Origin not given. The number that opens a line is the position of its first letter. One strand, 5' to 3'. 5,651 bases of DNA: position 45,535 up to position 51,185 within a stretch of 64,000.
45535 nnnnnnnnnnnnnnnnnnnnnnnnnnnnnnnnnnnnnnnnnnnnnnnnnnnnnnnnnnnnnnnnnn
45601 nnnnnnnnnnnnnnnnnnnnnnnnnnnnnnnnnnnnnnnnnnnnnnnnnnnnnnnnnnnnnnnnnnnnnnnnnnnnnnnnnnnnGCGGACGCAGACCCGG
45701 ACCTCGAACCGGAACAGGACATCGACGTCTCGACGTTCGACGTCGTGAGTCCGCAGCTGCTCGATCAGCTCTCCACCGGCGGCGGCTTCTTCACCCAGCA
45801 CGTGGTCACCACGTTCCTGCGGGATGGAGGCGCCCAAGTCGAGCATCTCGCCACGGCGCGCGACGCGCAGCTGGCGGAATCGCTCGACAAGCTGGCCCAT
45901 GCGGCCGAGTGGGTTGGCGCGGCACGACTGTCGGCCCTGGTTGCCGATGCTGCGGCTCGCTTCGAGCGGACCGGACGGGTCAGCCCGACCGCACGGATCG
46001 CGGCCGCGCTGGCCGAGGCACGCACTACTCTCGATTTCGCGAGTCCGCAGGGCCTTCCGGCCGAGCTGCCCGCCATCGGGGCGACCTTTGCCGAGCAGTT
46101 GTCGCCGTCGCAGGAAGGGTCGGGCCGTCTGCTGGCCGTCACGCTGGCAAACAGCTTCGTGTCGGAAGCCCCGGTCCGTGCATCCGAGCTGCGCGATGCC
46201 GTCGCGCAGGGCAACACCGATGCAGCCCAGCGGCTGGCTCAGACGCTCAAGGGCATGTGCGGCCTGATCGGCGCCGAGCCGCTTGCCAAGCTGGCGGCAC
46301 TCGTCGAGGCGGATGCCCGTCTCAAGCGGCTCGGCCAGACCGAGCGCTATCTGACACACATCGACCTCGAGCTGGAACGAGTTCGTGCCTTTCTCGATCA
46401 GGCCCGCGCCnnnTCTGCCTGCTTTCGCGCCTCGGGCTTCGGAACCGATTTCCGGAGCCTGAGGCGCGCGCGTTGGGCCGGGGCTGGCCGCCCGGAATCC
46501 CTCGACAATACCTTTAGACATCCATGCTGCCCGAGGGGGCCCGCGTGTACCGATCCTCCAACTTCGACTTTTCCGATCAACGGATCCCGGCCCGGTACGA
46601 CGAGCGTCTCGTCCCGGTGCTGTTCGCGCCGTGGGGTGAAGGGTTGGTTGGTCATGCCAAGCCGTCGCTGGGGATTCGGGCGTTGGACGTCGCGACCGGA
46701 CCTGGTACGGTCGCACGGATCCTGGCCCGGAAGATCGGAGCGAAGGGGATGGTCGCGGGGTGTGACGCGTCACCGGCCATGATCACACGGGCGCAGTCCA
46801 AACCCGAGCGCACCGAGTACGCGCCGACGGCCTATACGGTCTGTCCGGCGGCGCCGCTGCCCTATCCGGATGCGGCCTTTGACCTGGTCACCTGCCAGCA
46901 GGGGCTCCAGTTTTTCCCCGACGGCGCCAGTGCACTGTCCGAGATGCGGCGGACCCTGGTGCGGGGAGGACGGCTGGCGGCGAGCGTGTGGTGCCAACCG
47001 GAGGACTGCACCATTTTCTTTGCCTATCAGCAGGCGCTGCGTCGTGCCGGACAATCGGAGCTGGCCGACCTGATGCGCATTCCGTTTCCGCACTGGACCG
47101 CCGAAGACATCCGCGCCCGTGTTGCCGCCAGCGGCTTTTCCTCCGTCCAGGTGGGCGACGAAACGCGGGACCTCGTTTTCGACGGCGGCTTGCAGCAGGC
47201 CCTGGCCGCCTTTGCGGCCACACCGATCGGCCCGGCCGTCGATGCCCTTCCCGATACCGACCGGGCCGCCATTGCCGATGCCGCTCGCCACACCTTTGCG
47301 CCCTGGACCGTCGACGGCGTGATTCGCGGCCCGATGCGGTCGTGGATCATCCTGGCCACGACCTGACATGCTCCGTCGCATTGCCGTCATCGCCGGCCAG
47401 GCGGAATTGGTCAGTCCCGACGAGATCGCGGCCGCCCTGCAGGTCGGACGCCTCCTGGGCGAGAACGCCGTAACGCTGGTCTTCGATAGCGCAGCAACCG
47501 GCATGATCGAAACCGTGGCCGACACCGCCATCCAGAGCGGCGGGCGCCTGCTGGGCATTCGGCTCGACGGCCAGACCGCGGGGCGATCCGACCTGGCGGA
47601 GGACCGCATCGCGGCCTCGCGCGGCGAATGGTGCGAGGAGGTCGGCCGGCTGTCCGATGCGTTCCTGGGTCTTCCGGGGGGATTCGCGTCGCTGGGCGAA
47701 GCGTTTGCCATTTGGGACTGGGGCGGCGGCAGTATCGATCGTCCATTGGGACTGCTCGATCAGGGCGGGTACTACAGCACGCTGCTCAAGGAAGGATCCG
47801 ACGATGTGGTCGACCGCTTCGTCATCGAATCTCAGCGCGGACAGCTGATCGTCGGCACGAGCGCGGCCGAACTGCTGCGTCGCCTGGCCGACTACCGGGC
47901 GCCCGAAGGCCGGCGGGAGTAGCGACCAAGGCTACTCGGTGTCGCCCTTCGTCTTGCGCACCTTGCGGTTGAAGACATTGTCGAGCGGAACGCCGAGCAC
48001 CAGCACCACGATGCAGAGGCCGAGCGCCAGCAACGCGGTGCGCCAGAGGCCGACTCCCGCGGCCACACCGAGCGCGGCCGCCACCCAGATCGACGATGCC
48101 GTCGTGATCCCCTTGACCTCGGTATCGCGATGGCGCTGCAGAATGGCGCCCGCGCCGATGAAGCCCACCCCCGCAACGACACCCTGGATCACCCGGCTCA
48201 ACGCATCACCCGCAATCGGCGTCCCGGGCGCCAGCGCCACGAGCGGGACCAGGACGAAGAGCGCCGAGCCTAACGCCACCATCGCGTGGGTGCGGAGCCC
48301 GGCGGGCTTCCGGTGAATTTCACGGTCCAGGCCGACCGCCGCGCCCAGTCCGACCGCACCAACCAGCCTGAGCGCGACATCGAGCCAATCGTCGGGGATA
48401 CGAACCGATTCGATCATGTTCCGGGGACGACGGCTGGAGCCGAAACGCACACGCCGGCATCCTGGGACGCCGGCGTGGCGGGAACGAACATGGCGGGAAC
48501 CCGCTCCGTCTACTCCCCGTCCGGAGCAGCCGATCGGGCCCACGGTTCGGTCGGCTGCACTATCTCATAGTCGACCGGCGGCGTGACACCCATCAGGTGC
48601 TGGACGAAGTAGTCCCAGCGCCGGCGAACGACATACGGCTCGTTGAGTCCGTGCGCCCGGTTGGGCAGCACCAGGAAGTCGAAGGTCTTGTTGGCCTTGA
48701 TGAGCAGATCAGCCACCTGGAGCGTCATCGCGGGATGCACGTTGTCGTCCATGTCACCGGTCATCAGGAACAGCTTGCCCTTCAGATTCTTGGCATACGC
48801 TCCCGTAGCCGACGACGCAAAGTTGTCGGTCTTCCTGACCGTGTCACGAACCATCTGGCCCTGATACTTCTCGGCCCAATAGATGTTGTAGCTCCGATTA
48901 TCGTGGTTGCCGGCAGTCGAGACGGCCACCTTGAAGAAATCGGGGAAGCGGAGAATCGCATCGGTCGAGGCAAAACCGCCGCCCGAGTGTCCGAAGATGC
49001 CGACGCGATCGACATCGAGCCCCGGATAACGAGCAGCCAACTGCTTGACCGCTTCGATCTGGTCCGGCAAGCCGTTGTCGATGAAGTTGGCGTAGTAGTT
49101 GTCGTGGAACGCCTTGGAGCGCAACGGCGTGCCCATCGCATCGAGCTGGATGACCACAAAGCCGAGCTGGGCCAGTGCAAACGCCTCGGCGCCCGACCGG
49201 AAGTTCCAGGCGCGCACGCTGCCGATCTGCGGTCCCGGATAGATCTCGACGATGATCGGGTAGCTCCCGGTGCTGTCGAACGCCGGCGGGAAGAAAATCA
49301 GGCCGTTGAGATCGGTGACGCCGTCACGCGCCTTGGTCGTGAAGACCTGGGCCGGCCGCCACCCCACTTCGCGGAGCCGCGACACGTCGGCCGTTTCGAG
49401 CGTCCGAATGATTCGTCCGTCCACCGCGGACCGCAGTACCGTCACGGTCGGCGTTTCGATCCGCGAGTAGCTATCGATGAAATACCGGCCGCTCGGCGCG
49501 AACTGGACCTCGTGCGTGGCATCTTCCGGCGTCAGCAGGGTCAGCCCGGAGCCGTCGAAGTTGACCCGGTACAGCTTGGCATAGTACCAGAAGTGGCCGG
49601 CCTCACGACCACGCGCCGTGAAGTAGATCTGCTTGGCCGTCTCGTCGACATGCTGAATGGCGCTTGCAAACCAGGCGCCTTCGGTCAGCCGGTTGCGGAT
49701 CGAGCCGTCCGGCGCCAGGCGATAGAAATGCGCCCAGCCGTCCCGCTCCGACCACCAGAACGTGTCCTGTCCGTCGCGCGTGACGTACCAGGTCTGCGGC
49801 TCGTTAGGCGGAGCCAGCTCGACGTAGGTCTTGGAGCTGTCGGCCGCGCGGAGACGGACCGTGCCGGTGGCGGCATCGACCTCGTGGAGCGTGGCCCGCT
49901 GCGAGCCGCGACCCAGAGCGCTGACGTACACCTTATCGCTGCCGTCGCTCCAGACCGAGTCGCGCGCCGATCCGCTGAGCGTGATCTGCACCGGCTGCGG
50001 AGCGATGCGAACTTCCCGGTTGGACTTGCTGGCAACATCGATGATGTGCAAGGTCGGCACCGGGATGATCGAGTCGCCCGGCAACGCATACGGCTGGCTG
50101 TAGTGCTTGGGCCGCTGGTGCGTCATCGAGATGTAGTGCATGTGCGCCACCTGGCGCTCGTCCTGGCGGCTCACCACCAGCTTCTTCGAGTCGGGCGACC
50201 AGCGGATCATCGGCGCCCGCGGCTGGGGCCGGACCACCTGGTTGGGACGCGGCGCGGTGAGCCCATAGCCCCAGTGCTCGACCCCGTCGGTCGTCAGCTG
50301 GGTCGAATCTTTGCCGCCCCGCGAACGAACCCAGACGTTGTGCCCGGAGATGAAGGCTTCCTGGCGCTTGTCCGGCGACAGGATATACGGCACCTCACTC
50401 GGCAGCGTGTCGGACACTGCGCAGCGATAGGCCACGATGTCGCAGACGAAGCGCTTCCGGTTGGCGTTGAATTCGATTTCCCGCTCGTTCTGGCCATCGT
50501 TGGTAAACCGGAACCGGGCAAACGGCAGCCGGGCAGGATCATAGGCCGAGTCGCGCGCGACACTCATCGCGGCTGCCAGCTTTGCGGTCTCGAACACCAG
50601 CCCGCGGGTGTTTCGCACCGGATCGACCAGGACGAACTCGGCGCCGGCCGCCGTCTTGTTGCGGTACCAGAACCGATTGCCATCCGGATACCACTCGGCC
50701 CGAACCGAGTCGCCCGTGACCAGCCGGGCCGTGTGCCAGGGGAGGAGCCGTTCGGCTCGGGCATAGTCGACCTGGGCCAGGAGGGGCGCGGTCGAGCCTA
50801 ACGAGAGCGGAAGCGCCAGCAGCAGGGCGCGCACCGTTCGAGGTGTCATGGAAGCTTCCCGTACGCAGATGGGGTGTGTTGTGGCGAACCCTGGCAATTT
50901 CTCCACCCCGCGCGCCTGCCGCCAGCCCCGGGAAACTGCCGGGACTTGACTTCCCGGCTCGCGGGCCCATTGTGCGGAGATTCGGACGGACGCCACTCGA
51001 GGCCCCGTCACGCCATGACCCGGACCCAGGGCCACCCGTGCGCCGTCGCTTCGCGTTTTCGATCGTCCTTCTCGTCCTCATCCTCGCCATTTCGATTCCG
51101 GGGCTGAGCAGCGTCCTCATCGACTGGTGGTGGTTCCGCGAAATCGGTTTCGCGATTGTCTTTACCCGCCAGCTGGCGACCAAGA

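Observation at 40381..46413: SD-coupled pair: membrane sensor with a degenerate kinase core followed by a sensor-less soluble hybrid kinase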

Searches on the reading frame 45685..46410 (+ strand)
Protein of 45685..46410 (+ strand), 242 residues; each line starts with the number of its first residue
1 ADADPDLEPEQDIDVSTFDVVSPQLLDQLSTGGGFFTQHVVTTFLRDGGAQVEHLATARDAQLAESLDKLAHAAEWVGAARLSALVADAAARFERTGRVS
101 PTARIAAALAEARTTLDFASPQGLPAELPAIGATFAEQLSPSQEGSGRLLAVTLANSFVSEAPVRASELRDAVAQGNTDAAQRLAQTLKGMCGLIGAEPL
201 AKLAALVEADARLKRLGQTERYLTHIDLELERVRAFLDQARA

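Call 13: search_solved_structures(query=window:45685-46410:+, max_evalue=10, show_alignments=5)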
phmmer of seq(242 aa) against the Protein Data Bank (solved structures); distinct sequences matched with E-value up to 10: 1.
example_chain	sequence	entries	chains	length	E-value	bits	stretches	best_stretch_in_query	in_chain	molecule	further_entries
7c1i_A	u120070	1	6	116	0.25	14.5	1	154-241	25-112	Histidine kinase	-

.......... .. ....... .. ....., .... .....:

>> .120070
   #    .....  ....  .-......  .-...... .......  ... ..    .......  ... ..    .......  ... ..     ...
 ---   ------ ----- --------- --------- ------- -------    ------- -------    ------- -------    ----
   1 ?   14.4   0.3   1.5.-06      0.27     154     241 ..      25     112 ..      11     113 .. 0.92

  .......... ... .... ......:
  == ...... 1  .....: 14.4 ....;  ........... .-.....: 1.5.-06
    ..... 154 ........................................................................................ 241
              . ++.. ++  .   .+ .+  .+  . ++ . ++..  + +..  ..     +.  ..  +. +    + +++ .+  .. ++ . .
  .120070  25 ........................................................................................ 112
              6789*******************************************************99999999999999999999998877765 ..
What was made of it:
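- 46081..46407 (+): Gene 2 Hpt-like domain 2 (aa 1022-1130). Gln1075 (46240-46242) sits at the phospho-His site, in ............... Gln1075 aligns with the His of 7c1i (call 13).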

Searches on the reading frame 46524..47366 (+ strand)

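Call 8: search_protein_families(library=pfam, proteins=[window:46524-47366:+], max_evalue=0.01)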
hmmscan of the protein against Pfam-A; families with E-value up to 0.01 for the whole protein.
window:46524-47366:+ (280 aa): 7 families
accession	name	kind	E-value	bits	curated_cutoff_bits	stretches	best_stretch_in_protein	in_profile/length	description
PF08241.18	Methyltransf_11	-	2.7e-18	66.8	21.2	1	54-152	1-94/95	Methyltransferase domain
PF01209.24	Ubie_methyltran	-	9e-18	64.9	20.1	1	48-170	46-168/233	ubiE/COQ5 methyltransferase family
PF13649.12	Methyltransf_25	-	3.3e-17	63.4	27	1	54-149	2-97/97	Methyltransferase domain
PF13847.12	Methyltransf_31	-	1.5e-14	54.3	27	1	50-156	4-112/145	Methyltransferase domain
PF08242.18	Methyltransf_12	-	2e-09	38.5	30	1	54-151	1-98/98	Methyltransferase domain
PF13489.12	Methyltransf_23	-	4.8e-09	36.6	27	1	48-209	21-163/164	Methyltransferase domain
PF01135.25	PCMT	-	0.0057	16.9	20.3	1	50-99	74-123/210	Protein-L-isoaspartate(D-aspartate) O-methyltransferase (PCMT)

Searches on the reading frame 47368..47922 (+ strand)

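Call 8: search_protein_families(library=pfam, proteins=[window:47368-47922:+], max_evalue=0.01)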
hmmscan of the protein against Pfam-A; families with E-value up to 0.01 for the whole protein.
window:47368-47922:+ (184 aa): 2 families
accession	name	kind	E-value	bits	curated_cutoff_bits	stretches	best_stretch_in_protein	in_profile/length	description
PF03641.19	Lysine_decarbox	-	6.4e-11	43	27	1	48-172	2-130/131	Possible lysine decarboxylase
PF18306.6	LDcluster4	-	0.00012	22.1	26.3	1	5-74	4-71/151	SLOG cluster4 family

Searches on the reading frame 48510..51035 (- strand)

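Call 8: search_protein_families(library=pfam, proteins=[window:48510-51035:-], max_evalue=0.01)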
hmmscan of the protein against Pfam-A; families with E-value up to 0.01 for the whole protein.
window:48510-51035:- (841 aa): 4 families
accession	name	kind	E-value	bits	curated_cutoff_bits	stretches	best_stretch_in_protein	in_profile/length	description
PF00930.27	DPPIV_N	-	8.4e-49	166.6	22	1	218-529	49-353/354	Dipeptidyl peptidase IV (DPP IV) N-terminal region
PF00326.27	Peptidase_S9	-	1e-37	130.2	22.6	1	616-814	5-210/213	Prolyl oligopeptidase family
PF00756.26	Esterase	-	1.6e-06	28.5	22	1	647-815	93-245/251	Putative esterase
PF12146.15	Hydrolase_4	-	0.00012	21.9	27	1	619-721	25-122/239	Serine aminopeptidase, S33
